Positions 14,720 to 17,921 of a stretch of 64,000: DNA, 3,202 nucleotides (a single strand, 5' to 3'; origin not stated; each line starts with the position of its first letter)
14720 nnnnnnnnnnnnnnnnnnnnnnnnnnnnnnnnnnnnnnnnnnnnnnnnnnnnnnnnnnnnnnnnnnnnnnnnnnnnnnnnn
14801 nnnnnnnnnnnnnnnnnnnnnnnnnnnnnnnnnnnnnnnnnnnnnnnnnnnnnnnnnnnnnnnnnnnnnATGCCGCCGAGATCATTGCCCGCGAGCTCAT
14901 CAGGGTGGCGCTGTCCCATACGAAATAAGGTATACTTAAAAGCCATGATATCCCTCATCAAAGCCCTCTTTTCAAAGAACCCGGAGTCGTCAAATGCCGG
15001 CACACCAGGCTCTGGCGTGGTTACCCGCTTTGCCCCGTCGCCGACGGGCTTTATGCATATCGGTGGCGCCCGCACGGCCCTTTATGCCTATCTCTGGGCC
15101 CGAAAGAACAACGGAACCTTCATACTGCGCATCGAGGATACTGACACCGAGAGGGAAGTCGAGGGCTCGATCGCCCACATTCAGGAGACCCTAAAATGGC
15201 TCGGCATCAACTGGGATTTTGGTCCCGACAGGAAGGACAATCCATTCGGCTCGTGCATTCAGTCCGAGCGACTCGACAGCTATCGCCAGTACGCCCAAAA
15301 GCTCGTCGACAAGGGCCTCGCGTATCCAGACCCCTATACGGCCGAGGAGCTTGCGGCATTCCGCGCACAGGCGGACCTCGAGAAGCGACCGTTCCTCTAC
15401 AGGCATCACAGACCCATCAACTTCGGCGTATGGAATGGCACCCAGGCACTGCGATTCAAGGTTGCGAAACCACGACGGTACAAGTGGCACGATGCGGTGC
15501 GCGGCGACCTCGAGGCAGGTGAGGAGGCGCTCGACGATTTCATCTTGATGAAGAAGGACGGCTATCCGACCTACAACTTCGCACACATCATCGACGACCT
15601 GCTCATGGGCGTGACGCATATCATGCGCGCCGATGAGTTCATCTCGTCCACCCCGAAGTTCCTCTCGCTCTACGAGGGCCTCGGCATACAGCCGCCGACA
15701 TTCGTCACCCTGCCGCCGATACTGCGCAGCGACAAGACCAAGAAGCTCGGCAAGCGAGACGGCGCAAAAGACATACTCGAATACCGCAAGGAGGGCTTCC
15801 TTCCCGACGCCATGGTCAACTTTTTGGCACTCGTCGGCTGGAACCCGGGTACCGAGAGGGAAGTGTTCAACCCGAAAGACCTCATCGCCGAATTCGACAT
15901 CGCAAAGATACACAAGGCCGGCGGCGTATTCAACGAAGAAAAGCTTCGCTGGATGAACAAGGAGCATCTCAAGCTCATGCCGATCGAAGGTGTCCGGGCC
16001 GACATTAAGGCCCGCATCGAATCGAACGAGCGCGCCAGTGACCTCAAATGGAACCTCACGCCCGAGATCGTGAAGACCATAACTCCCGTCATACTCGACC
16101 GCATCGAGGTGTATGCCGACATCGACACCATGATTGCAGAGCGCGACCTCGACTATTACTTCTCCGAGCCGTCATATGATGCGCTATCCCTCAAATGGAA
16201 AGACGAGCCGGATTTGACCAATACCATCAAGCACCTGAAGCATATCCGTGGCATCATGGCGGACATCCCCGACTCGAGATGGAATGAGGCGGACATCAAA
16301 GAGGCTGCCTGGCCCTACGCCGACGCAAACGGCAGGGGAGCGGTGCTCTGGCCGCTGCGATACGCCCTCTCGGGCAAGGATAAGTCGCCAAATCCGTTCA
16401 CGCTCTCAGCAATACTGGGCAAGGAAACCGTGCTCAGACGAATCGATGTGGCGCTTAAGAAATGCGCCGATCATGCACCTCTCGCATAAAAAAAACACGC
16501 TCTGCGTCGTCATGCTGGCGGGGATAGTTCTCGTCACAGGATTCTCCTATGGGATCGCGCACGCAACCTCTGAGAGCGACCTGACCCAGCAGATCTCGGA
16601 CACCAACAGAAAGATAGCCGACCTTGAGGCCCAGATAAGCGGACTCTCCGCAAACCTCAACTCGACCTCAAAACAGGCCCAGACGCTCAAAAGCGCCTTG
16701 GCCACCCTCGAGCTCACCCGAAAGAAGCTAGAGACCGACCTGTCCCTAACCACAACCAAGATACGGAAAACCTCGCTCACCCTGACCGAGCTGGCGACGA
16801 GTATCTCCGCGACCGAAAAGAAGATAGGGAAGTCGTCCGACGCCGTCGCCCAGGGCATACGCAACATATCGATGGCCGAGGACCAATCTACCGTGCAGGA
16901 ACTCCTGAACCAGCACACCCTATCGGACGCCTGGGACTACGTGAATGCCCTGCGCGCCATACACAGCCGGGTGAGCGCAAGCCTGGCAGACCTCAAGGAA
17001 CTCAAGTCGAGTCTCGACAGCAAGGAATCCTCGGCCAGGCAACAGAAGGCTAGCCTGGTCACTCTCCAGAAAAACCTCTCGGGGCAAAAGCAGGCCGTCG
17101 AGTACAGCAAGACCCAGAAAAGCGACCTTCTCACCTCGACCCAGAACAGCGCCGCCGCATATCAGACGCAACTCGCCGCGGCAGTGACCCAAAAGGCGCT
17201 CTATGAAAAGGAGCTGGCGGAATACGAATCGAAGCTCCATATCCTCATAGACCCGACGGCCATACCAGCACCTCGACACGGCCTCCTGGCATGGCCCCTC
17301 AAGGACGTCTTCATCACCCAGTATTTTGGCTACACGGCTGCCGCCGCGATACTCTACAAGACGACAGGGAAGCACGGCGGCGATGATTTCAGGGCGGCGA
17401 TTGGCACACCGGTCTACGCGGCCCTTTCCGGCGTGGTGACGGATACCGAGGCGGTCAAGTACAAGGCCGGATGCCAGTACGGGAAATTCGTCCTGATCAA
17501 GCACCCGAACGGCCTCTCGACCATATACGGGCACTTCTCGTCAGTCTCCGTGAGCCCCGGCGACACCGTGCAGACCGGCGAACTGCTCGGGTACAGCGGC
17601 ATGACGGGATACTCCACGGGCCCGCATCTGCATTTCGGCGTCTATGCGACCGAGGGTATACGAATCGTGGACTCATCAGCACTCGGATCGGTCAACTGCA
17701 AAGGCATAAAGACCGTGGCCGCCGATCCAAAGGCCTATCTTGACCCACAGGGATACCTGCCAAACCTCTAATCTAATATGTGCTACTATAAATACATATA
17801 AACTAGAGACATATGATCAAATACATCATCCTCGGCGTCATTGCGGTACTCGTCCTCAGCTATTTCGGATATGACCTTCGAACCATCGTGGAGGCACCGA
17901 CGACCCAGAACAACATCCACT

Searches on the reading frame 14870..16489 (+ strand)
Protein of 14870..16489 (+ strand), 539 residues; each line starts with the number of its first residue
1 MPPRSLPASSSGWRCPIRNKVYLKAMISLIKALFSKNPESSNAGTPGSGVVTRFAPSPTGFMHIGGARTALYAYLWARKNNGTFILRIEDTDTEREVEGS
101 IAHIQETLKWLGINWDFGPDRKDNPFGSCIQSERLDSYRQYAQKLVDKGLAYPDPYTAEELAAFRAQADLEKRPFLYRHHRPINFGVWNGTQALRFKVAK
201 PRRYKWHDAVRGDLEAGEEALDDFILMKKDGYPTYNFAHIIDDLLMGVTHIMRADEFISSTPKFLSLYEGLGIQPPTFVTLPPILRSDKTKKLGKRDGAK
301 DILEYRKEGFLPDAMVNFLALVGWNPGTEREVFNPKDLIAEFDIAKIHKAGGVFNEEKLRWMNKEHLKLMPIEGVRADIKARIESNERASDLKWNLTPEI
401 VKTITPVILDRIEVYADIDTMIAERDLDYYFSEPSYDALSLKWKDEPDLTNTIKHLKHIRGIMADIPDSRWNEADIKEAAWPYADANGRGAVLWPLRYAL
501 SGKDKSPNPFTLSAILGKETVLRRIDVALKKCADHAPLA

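Call 84: search_protein_families(library=ncbifam, proteins=[window:14870-16489:+], max_evalue=1e-10)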
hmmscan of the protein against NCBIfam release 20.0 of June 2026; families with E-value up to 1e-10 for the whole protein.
window:14870-16489:+ (539 aa): 10 families
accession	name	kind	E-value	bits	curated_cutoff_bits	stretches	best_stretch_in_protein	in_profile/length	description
TIGR00464.1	gltX_bact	equivalog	4.8e-120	401.6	289.95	1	50-526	2-464/470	glutamate--tRNA ligase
TIGR03838.1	queuosine_YadB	equivalog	1.2e-54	185.5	276.7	1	51-314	2-251/272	tRNA glutamyl-Q(34) synthetase GluQRS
NF004315.1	PRK05710.1-4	equivalog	1.3e-50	172.3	250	1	52-316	1-271/274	tRNA glutamyl-Q(34) synthetase GluQRS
NF004314.0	PRK05710.1-3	equivalog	1.8e-49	168.7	256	1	50-315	7-255/297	tRNA glutamyl-Q(34) synthetase GluQRS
NF004312.0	PRK05710.1-1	equivalog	6.3e-38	130.8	453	1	50-303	14-247/306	tRNA glutamyl-Q(34) synthetase GluQRS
NF004313.0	PRK05710.1-2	equivalog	2.4e-37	128.7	380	1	51-304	6-253/299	tRNA glutamyl-Q(34) synthetase GluQRS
NF003169.0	PRK04156.1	equivalog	6.3e-37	127.4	516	1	48-168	100-212/567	glutamate--tRNA ligase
TIGR00463.1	gltX_arch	equivalog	6.7e-34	117.3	401.75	1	49-309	93-346/560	glutamate--tRNA ligase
NF011291.0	PRK14703.1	equivalog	8.3e-25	87.2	681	1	49-179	31-152/769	glutamine--tRNA ligase/YqeY domain fusion protein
TIGR00440.1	glnS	equivalog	1e-19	70.9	425.8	1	50-167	1-109/524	glutamine--tRNA ligase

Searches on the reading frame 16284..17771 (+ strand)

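Call 84: search_protein_families(library=ncbifam, proteins=[window:16284-17771:+], max_evalue=1e-10)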
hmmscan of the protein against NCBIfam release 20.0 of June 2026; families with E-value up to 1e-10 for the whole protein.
window:16284-17771:+ (495 aa): 8 families
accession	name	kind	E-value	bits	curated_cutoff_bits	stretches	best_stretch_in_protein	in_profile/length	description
NF052530.1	Heli_ShapePgp3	exception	8.2e-23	80.9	300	1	342-455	147-253/270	peptidoglycan metallopeptidase Pgp3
NF008652.0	PRK11649.1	equivalog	2.4e-16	59.5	341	1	362-455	311-399/439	murein DD-endopeptidase MepM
NF052336.1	PdgHdaseHSB100310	equivalog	4e-16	59.3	500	1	336-459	36-147/316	peptidoglycan hydrolase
NF050804.1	CellDivDipMCaul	equivalog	6.1e-15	55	900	1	327-453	499-613/634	cell division endopeptidase DipM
NF053824.1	PdgNdpepShyC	equivalog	6.2e-15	55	700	1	363-452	295-379/429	peptidoglycan DD-endopeptidase ShyC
NF053825.1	PdgNdpepShyA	equivalog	1.2e-14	53.9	700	1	363-453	295-380/425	peptidoglycan DD-endopeptidase ShyA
NF041208.1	celldiv_DipM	equivalog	9.8e-14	51.4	740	1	365-454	320-405/419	cell division endopeptidase DipM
NF052529.1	PG_M23_Pgp6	exception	1.1e-13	50.6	600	1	397-455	363-421/452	peptidoglycan metallopeptidase Pgp6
